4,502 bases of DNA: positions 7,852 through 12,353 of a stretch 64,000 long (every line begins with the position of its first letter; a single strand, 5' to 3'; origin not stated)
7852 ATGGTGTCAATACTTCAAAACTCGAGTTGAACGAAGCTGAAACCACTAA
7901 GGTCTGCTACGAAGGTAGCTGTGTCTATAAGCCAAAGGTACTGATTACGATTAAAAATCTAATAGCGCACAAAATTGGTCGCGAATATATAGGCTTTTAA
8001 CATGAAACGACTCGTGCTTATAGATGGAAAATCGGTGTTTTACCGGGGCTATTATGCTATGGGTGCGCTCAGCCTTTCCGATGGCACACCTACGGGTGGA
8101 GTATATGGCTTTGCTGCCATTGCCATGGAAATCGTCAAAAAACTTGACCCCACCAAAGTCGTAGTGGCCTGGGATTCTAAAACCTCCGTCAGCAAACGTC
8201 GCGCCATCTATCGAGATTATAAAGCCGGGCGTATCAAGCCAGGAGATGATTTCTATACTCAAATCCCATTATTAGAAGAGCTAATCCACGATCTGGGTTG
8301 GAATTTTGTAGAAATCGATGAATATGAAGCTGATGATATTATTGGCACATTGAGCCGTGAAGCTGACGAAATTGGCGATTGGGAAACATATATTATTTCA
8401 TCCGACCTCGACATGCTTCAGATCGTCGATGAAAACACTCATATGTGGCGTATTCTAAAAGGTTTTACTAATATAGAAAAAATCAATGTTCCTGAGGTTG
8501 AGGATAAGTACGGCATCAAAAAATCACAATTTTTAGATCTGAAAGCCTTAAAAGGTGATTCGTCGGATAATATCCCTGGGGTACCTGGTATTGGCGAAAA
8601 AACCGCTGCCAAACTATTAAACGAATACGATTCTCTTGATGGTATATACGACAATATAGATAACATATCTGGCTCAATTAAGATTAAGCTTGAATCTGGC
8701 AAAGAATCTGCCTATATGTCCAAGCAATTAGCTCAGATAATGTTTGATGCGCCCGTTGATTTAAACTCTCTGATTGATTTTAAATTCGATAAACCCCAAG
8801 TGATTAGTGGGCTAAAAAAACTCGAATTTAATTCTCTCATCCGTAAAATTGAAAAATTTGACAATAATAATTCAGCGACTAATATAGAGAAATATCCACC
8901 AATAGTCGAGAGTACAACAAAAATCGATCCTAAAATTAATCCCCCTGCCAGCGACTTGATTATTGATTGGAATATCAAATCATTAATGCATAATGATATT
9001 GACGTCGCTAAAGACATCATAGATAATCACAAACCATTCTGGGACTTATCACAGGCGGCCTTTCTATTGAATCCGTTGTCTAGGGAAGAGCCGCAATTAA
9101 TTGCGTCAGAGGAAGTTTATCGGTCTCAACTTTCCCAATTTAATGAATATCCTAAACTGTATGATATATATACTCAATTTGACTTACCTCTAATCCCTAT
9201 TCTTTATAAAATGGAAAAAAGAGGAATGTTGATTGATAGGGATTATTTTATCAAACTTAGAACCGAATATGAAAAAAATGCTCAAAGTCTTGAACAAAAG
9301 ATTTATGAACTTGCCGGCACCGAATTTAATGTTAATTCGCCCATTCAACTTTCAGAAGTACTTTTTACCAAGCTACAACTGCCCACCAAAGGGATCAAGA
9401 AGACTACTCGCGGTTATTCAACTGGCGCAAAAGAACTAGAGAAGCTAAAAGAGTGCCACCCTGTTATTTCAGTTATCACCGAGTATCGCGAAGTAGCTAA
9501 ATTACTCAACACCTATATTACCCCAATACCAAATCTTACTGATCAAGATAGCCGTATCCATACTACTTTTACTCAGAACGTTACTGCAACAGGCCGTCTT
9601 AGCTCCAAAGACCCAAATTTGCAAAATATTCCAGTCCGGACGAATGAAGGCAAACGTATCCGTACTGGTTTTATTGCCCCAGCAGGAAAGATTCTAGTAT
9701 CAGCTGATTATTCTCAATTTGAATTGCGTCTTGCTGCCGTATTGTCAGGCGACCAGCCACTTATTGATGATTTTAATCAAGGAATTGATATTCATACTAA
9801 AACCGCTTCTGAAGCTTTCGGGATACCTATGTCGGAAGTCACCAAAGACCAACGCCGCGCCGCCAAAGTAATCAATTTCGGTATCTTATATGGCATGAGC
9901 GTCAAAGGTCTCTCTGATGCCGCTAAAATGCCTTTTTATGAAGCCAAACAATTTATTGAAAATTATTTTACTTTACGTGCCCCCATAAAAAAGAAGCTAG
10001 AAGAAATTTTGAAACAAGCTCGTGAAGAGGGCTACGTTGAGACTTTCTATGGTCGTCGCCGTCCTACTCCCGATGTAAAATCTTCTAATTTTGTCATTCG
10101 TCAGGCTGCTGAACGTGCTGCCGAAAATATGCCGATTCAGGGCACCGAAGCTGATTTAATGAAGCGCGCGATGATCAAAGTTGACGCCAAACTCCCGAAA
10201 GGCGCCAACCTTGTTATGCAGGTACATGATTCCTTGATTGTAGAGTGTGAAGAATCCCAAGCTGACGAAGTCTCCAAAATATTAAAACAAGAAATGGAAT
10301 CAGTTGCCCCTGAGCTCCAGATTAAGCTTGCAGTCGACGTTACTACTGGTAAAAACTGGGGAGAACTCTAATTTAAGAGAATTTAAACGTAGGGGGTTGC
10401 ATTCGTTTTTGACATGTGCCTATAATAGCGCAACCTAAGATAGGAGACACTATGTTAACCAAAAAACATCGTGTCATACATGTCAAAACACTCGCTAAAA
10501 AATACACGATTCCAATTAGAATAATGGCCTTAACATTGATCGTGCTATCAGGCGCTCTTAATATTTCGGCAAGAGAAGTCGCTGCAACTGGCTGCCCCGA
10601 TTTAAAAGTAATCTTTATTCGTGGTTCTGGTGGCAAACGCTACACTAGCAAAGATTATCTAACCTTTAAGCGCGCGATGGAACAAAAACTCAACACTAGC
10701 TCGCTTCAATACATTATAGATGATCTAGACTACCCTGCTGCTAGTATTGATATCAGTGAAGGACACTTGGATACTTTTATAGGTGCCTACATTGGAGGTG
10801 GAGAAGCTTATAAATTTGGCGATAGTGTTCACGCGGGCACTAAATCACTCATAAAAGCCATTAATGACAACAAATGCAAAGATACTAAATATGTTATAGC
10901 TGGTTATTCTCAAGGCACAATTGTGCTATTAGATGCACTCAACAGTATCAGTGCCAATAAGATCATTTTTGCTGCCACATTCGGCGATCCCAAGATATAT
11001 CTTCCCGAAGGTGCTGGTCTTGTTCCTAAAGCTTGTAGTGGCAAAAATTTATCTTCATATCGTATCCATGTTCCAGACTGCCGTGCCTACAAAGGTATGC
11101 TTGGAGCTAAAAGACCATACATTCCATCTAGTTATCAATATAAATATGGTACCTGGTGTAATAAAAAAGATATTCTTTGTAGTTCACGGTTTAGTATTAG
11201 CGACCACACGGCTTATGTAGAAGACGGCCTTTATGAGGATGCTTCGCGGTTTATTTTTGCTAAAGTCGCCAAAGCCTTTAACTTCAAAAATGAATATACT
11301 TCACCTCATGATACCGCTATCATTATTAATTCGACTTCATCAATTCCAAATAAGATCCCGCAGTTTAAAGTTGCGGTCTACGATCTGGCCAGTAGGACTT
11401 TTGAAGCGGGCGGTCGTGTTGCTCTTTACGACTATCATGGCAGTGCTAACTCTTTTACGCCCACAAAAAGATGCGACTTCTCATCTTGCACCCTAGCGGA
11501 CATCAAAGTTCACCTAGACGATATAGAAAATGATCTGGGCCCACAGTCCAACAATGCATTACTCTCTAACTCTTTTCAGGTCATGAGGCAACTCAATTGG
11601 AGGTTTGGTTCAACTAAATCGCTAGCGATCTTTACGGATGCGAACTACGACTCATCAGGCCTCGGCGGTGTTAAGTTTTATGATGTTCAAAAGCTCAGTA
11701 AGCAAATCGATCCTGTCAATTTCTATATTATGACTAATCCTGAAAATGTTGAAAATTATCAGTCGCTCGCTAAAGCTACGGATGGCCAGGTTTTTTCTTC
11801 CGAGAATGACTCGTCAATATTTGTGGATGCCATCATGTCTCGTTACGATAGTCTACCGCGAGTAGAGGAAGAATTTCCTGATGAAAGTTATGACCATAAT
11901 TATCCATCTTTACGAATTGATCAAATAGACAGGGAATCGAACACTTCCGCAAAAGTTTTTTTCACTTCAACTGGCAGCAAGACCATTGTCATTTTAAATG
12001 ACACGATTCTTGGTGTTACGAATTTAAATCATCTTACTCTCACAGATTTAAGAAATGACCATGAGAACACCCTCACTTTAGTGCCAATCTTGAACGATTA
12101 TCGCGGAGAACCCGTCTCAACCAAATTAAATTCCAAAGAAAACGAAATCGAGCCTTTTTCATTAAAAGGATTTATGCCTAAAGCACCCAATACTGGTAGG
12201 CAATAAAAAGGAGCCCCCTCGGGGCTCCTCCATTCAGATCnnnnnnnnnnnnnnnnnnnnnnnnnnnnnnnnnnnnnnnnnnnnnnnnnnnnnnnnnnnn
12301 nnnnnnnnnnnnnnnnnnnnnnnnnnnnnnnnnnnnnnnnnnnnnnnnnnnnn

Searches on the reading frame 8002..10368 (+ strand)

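Call 57: search_protein_families(library=pfam, proteins=[window:8002-10368:+], max_evalue=0.001)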
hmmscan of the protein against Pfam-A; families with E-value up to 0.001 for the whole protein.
window:8002-10368:+ (789 aa): 3 families
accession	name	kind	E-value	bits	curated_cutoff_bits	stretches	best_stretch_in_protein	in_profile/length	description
PF00476.26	DNA_pol_A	-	4.5e-142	473.9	34.3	1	414-788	2-381/381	DNA polymerase family A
PF02739.22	5_3_exonuc_N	-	4.4e-46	157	34.3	1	3-171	1-164/164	5'-3' exonuclease, N-terminal resolvase-like domain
PF01367.25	5_3_exonuc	-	4.5e-31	107.6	40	1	173-264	2-93/97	5'-3' exonuclease, C-terminal SAM fold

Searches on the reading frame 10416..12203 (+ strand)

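Call 57: search_protein_families(library=pfam, proteins=[window:10416-12203:+], max_evalue=0.001)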
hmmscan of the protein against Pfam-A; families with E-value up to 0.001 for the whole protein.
window:10416-12203:+ (596 aa): 2 families
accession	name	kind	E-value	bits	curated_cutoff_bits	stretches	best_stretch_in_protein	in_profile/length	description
PF01083.28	Cutinase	-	1.3e-18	68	25.9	1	60-283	2-172/173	Cutinase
PF08237.17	PE-PPE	-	4.7e-06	26.7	21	1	129-178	21-70/228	PE-PPE domain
